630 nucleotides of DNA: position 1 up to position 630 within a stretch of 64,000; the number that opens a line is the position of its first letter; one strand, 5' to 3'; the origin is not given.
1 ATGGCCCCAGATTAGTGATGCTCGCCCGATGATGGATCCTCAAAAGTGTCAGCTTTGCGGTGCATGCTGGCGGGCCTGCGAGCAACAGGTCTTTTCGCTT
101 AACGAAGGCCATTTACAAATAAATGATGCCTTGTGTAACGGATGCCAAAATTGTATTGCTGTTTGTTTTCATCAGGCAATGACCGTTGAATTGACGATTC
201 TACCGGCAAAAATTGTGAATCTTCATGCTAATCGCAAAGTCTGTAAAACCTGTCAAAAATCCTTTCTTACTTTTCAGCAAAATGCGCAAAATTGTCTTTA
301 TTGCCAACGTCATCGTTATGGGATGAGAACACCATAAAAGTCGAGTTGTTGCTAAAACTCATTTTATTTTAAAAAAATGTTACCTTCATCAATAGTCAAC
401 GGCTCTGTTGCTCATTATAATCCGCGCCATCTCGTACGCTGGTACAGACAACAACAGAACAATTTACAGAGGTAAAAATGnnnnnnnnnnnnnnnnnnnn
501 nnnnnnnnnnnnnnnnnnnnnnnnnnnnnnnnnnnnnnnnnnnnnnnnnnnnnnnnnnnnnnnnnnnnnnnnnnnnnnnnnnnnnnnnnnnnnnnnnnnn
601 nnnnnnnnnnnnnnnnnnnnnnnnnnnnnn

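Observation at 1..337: Cys-rich ORF with two ferredoxin-type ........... motifs where the pbpC 3' end is expected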

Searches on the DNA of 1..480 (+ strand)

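Call 3: search_dna_similar(query=window:1-480:+, collection=ecoli_genomes, mode=near, max_rows=20, rows=spread)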
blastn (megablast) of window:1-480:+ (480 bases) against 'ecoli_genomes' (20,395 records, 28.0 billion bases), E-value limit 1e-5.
Records with a match: 5420; places in all: 5420; records where one place covers at least 80% of the query: 379.
Genomes with a match: 5420 of 5426; with a place that covers at least 80% of the query: 379. Places per genome that has any: lowest 1, median 1, highest 1. On chromosomes: 5420 places; on plasmids: 0.
Best place of each record, by identity: >=99% 3219; 95-99% 2198; 90-95% 3.
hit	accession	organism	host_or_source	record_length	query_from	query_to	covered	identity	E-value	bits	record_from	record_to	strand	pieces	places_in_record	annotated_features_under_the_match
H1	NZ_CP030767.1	Escherichia coli strain 2017C-4109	missing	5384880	1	480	100%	100.0%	0e+0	887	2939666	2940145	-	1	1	4Fe-4S dicluster domain-containing protein | ndk: nucleoside-diphosphate kinase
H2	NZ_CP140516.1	Escherichia coli strain PNUSAE151638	Homo sapiens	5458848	1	480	100%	100.0%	0e+0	887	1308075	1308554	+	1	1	4Fe-4S dicluster domain-containing protein | ndk: nucleoside-diphosphate kinase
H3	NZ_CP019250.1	Escherichia coli strain 13KWH46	Homo sapiens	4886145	346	480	28%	99.3%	2e-61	244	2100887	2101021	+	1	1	ndk: nucleoside-diphosphate kinase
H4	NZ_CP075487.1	Escherichia coli strain NT1F34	pig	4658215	346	480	28%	99.3%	2e-61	244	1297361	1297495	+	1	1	ndk: nucleoside-diphosphate kinase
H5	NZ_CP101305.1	Escherichia coli strain 2002-3211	Homo sapiens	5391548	346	480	28%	99.3%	2e-61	244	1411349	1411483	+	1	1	ndk: nucleoside-diphosphate kinase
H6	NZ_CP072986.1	Escherichia coli strain T159A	parent strain CV601 collected from ...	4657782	346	480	28%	99.3%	2e-61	244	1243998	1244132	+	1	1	ndk: nucleoside-diphosphate kinase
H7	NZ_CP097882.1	Escherichia coli str. K-12 substr. MG1655 strain K-12 ...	not applicable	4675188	346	480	28%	99.3%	2e-61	244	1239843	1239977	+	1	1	ndk: nucleoside-diphosphate kinase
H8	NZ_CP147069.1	Escherichia coli strain JKHS004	hospital wastewater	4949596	346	480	28%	99.3%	2e-61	244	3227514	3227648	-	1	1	ndk: nucleoside-diphosphate kinase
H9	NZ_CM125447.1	Escherichia coli strain T177A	pig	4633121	346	480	28%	99.3%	2e-61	244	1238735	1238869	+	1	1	ndk: nucleoside-diphosphate kinase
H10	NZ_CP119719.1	Escherichia coli strain IZSBS22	missing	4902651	346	480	28%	99.3%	2e-61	244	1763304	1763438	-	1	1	ndk: nucleoside-diphosphate kinase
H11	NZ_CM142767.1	Escherichia coli strain GPEC484-624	chicken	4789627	346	480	28%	99.3%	2e-61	244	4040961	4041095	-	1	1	ndk: nucleoside-diphosphate kinase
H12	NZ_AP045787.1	Escherichia coli strain 23CRST025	Homo sapiens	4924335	346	480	28%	99.3%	2e-61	244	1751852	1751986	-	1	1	ndk: nucleoside-diphosphate kinase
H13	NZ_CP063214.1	Escherichia coli strain ERP001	Red panda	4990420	346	480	28%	97.0%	2e-56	228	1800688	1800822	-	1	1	ndk: nucleoside-diphosphate kinase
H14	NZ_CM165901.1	Escherichia coli strain N12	Homo sapiens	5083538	346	480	28%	97.0%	2e-56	228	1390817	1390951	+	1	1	ndk: nucleoside-diphosphate kinase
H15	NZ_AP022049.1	Escherichia coli strain WP4-S17-ESBL-08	-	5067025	346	480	28%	96.3%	1e-54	222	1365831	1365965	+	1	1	ndk: nucleoside-diphosphate kinase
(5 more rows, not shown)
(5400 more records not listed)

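Call 6: get_annotated_region(hit=H1, flank=20000)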
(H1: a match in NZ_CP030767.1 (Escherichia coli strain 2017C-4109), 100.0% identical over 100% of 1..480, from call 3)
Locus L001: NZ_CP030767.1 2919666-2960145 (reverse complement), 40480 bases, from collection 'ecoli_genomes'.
description: Escherichia coli strain 2017C-4109 chromosome, complete genome
organism: Escherichia coli strain 2017C-4109 (NCBI taxid 562)
replicon: chromosome; assembly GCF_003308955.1
host: missing; source: missing; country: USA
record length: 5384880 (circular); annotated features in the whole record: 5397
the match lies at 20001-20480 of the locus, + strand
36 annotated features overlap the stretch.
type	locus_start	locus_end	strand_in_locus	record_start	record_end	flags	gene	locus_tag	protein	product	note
CDS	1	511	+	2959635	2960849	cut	iscS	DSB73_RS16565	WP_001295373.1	cysteine desulfurase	-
CDS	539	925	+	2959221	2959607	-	iscU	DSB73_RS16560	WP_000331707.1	Fe-S cluster assembly scaffold IscU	-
CDS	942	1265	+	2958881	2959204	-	iscA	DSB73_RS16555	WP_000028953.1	iron-sulfur cluster assembly protein IscA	-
CDS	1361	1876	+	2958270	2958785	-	hscB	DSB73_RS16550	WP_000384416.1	co-chaperone HscB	-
CDS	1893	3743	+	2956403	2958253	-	hscA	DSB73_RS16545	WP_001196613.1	Fe-S protein assembly chaperone HscA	-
CDS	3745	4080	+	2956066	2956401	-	fdx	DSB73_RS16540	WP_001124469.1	ISC system 2Fe-2S type ferredoxin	-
CDS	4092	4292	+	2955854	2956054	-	iscX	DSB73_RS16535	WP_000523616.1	Fe-S cluster assembly protein IscX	-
CDS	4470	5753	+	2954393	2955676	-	pepB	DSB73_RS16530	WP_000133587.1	aminopeptidase PepB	-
CDS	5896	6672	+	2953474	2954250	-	sseB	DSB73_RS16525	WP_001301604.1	enhanced serine sensitivity protein SseB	-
CDS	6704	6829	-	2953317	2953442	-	timP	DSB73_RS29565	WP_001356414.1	small toxic inner membrane protein TimP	-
CDS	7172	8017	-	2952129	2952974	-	sseA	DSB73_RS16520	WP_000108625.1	3-mercaptopyruvate sulfurtransferase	-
CDS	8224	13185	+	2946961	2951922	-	yfhM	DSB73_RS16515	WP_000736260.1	alpha2-macroglobulin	-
CDS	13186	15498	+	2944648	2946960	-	pbpC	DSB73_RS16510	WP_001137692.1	peptidoglycan glycosyltransferase PbpC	penicillin-binding protein 1C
CDS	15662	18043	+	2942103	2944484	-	-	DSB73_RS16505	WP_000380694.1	DMSO/selenate family reductase complex A subunit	-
CDS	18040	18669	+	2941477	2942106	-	-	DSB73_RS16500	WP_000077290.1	DMSO/selenate family reductase complex B subunit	-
CDS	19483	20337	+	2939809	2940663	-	-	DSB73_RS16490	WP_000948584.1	4Fe-4S dicluster domain-containing protein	-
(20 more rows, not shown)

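Call 10: get_annotated_region(hit=H7, flank=3000)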
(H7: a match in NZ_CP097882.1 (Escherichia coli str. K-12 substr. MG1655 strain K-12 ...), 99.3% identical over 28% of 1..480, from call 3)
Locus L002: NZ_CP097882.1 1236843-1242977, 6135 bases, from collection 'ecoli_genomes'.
description: Escherichia coli str. K-12 substr. MG1655 strain K-12 chromosome, complete genome
organism: Escherichia coli str. K-12 substr. MG1655 strain K-12 substr. MG1655 (NCBI taxid 511145)
replicon: chromosome; assembly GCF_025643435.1
host: not applicable; source: not applicable; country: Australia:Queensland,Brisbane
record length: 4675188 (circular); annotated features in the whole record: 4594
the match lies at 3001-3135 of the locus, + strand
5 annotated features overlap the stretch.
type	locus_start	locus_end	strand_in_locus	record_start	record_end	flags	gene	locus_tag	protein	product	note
CDS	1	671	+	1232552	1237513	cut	yfhM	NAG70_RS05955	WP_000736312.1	alpha2-macroglobulin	-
CDS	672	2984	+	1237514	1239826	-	pbpC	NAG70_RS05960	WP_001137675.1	peptidoglycan glycosyltransferase PbpC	penicillin-binding protein 1C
CDS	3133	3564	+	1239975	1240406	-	ndk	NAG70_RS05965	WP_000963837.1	nucleoside-diphosphate kinase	-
CDS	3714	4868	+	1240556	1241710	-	rlmN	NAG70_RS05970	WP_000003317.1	bifunctional tRNA (adenosine(37)-C2)-methyltransferase TrmG/ribosomal RNA large subunit methyltransferase RlmN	-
CDS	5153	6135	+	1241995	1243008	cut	rodZ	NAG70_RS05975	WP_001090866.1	cytoskeleton protein RodZ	-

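Call 23: search_dna_similar(query=L001:15499-20345:+, collection=ecoli_genomes, mode=near, max_rows=45, rows=spread)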
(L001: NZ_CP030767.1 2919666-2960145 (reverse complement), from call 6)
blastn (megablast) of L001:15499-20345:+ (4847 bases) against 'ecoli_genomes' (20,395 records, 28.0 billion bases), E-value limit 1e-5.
Records with a match: 380; places in all: 380; records where one place covers at least 80% of the query: 379.
Genomes with a match: 380 of 5426; with a place that covers at least 80% of the query: 379. Places per genome that has any: lowest 1, median 1, highest 1. On chromosomes: 380 places; on plasmids: 0.
Best place of each record, by identity: >=99% 353; 95-99% 27.
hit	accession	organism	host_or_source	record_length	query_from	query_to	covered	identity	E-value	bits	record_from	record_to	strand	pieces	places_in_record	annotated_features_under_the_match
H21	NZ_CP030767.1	Escherichia coli strain 2017C-4109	missing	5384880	1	4847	100%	100.0%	0e+0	8951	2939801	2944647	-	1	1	DMSO/selenate family reductase complex A subunit | 4Fe-4S dicluster domain-containing protein | dimethyl sulfoxide reductase anchor subunit family protein | DMSO/selenate family reductase complex B subunit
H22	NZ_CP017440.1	Escherichia coli O157:H7 strain 3384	Cattle Hide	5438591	1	4847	100%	100.0%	0e+0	8951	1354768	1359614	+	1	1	DMSO/selenate family reductase complex A subunit | 4Fe-4S dicluster domain-containing protein | dimethyl sulfoxide reductase anchor subunit family protein | DMSO/selenate family reductase complex B subunit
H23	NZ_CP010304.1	Escherichia coli O157:H7 str. SS52 strain SS52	Cattle feces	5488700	1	4847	100%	100.0%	0e+0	8951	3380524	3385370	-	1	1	DMSO/selenate family reductase complex A subunit | 4Fe-4S dicluster domain-containing protein | dimethyl sulfoxide reductase anchor subunit family protein | DMSO/selenate family reductase complex B subunit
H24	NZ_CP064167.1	Escherichia coli O157:H7 strain Wll001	Homo sapiens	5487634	1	4847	100%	100.0%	0e+0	8951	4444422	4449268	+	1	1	DMSO/selenate family reductase complex A subunit | 4Fe-4S dicluster domain-containing protein | dimethyl sulfoxide reductase anchor subunit family protein | DMSO/selenate family reductase complex B subunit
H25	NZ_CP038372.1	Escherichia coli O157:H7 strain F6294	beef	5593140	1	4847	100%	100.0%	0e+0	8951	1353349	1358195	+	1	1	DMSO/selenate family reductase complex A subunit | 4Fe-4S dicluster domain-containing protein | dimethyl sulfoxide reductase anchor subunit family protein | DMSO/selenate family reductase complex B subunit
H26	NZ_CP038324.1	Escherichia coli O157:H7 strain NE 1169-1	cattle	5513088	1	4847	100%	100.0%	0e+0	8951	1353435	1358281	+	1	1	DMSO/selenate family reductase complex A subunit | 4Fe-4S dicluster domain-containing protein | dimethyl sulfoxide reductase anchor subunit family protein | DMSO/selenate family reductase complex B subunit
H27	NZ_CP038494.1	Escherichia coli O157:H7 strain TT12B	Homo sapiens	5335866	1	4847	100%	100.0%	0e+0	8951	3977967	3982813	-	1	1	DMSO/selenate family reductase complex A subunit | 4Fe-4S dicluster domain-containing protein | dimethyl sulfoxide reductase anchor subunit family protein | DMSO/selenate family reductase complex B subunit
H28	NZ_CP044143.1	Escherichia coli O157 strain AR-0429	missing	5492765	1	4847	100%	100.0%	0e+0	8951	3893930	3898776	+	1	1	DMSO/selenate family reductase complex A subunit | 4Fe-4S dicluster domain-containing protein | dimethyl sulfoxide reductase anchor subunit family protein | DMSO/selenate family reductase complex B subunit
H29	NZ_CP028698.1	Escherichia coli strain 106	cattle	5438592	1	4847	100%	100.0%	0e+0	8951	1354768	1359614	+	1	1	DMSO/selenate family reductase complex A subunit | 4Fe-4S dicluster domain-containing protein | dimethyl sulfoxide reductase anchor subunit family protein | DMSO/selenate family reductase complex B subunit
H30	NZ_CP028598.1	Escherichia coli strain 148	cattle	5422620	1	4847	100%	100.0%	0e+0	8951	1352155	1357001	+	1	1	DMSO/selenate family reductase complex A subunit | 4Fe-4S dicluster domain-containing protein | dimethyl sulfoxide reductase anchor subunit family protein | DMSO/selenate family reductase complex B subunit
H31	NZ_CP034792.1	Escherichia coli strain 2009C-3378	missing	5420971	1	4847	100%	100.0%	0e+0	8951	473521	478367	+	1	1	DMSO/selenate family reductase complex A subunit | 4Fe-4S dicluster domain-containing protein | dimethyl sulfoxide reductase anchor subunit family protein | DMSO/selenate family reductase complex B subunit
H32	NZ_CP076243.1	Escherichia coli O157:H7 strain Balcarce_14.2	Rectal swab of live bovine cattle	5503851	1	4847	100%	100.0%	0e+0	8951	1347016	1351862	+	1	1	DMSO/selenate family reductase complex A subunit | 4Fe-4S dicluster domain-containing protein | dimethyl sulfoxide reductase anchor subunit family protein | DMSO/selenate family reductase complex B subunit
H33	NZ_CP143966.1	Escherichia coli strain PNUSAE147324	missing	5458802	1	4847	100%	100.0%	0e+0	8951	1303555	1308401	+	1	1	DMSO/selenate family reductase complex A subunit | 4Fe-4S dicluster domain-containing protein | dimethyl sulfoxide reductase anchor subunit family protein | DMSO/selenate family reductase complex B subunit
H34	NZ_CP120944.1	Escherichia coli O157:H7 str. EDL933 strain EDL933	Homo sapiens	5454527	1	4847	100%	100.0%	0e+0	8951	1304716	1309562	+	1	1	DMSO/selenate family reductase complex A subunit | 4Fe-4S dicluster domain-containing protein | dimethyl sulfoxide reductase anchor subunit family protein | DMSO/selenate family reductase complex B subunit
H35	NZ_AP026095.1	Escherichia coli strain 53_142304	Homo sapiens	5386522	1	4847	100%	100.0%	0e+0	8951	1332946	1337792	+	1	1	DMSO/selenate family reductase complex A subunit | 4Fe-4S dicluster domain-containing protein | dimethyl sulfoxide reductase anchor subunit family protein | DMSO/selenate family reductase complex B subunit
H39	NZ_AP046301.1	Escherichia coli O157:H7 strain RIMD 0509939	Homo sapiens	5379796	1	4847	100%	100.0%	0e+0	8951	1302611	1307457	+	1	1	DMSO/selenate family reductase complex A subunit | 4Fe-4S dicluster domain-containing protein | dimethyl sulfoxide reductase anchor subunit family protein | DMSO/selenate family reductase complex B subunit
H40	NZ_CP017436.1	Escherichia coli O157:H7 strain 2149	Cattle Hide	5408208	1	4847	100%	100.0%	0e+0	8946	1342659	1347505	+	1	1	DMSO/selenate family reductase complex A subunit | 4Fe-4S dicluster domain-containing protein | dimethyl sulfoxide reductase anchor subunit family protein | DMSO/selenate family reductase complex B subunit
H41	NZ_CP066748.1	Escherichia coli O157:H7 strain ECP19-2498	missing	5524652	1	4847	100%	100.0%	0e+0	8946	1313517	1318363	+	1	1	DMSO/selenate family reductase complex A subunit | 4Fe-4S dicluster domain-containing protein | dimethyl sulfoxide reductase anchor subunit family protein | DMSO/selenate family reductase complex B subunit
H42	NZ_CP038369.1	Escherichia coli O157:H7 strain F6321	beef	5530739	1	4847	100%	100.0%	0e+0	8946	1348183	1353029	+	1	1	DMSO/selenate family reductase complex A subunit | 4Fe-4S dicluster domain-containing protein | dimethyl sulfoxide reductase anchor subunit family protein | DMSO/selenate family reductase complex B subunit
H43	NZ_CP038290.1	Escherichia coli O157:H7 strain TX 265-1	cattle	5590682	1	4847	100%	100.0%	0e+0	8946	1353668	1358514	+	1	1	DMSO/selenate family reductase complex A subunit | 4Fe-4S dicluster domain-containing protein | dimethyl sulfoxide reductase anchor subunit family protein | DMSO/selenate family reductase complex B subunit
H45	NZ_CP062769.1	Escherichia coli O157:H7 strain Z852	Bovine Faeces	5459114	1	4847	100%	100.0%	0e+0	8946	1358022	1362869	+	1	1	DMSO/selenate family reductase complex A subunit | 4Fe-4S dicluster domain-containing protein | dimethyl sulfoxide reductase anchor subunit family protein | DMSO/selenate family reductase complex B subunit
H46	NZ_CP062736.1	Escherichia coli O157:H7 strain Z1766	Bovine Faeces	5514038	1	4847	100%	100.0%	0e+0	8946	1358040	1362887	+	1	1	DMSO/selenate family reductase complex A subunit | 4Fe-4S dicluster domain-containing protein | dimethyl sulfoxide reductase anchor subunit family protein | DMSO/selenate family reductase complex B subunit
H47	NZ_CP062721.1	Escherichia coli O157:H7 strain Z1815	Bovine Faeces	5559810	1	4847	100%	100.0%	0e+0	8946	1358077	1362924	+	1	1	DMSO/selenate family reductase complex A subunit | 4Fe-4S dicluster domain-containing protein | dimethyl sulfoxide reductase anchor subunit family protein | DMSO/selenate family reductase complex B subunit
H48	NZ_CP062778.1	Escherichia coli O157:H7 strain Z1836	Bovine Faeces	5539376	1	4847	100%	100.0%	0e+0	8946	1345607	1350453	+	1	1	DMSO/selenate family reductase complex A subunit | 4Fe-4S dicluster domain-containing protein | dimethyl sulfoxide reductase anchor subunit family protein | DMSO/selenate family reductase complex B subunit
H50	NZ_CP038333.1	Escherichia coli O157:H7 strain N8B7-2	cattle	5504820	1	4847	100%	100.0%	0e+0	8940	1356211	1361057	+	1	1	DMSO/selenate family reductase complex A subunit | 4Fe-4S dicluster domain-containing protein | dimethyl sulfoxide reductase anchor subunit family protein | DMSO/selenate family reductase complex B subunit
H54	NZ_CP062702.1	Escherichia coli O157:H7 strain Z1834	Bovine Faeces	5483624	1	4847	100%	100.0%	0e+0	8938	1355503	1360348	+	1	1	DMSO/selenate family reductase complex A subunit | 4Fe-4S dicluster domain-containing protein | dimethyl sulfoxide reductase anchor subunit family protein | DMSO/selenate family reductase complex B subunit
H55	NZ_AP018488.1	Escherichia coli O157:H7 strain PV15-279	Homo sapiens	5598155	1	4847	100%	99.9%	0e+0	8924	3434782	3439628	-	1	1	DMSO/selenate family reductase complex A subunit | 4Fe-4S dicluster domain-containing protein | dimethyl sulfoxide reductase anchor subunit family protein | DMSO/selenate family reductase complex B subunit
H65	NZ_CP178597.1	Escherichia coli strain ZF8-1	chicken feces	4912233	1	4847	12%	98.1%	2e-161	1000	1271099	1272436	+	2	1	IS1-like element IS1A family transposase | 4Fe-4S dicluster domain-containing protein | hypothetical protein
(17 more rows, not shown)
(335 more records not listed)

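Call 71: get_annotated_region(hit=H65, flank=3000)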
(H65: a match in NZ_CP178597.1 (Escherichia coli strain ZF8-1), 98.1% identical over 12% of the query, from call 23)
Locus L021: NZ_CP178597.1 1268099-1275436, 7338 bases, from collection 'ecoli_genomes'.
description: Escherichia coli strain ZF8-1 chromosome, complete genome
organism: Escherichia coli strain ZF8-1 (NCBI taxid 562)
replicon: chromosome; assembly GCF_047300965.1
host: -; source: chicken feces; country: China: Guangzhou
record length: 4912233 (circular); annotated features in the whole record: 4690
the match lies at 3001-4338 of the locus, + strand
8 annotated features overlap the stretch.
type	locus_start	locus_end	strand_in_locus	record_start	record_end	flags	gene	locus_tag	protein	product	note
CDS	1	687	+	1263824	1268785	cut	yfhM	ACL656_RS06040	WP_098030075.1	alpha2-macroglobulin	-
CDS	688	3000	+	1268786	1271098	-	pbpC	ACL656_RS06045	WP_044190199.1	peptidoglycan glycosyltransferase PbpC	penicillin-binding protein 1C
CDS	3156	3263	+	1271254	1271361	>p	-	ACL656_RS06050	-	hypothetical protein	incomplete; partial in the middle of a contig; missing C-terminus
CDS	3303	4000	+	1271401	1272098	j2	-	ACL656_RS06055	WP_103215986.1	IS1-like element IS1A family transposase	programmed frameshift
CDS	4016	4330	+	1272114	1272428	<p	-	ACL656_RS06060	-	4Fe-4S dicluster domain-containing protein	incomplete; partial in the middle of a contig; missing N-terminus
CDS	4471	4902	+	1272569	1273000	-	ndk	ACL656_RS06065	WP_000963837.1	nucleoside-diphosphate kinase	-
CDS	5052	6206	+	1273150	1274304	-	rlmN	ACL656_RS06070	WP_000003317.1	bifunctional tRNA (adenosine(37)-C2)-methyltransferase TrmG/ribosomal RNA large subunit methyltransferase RlmN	-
CDS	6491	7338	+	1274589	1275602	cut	rodZ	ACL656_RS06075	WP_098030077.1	cytoskeleton protein RodZ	-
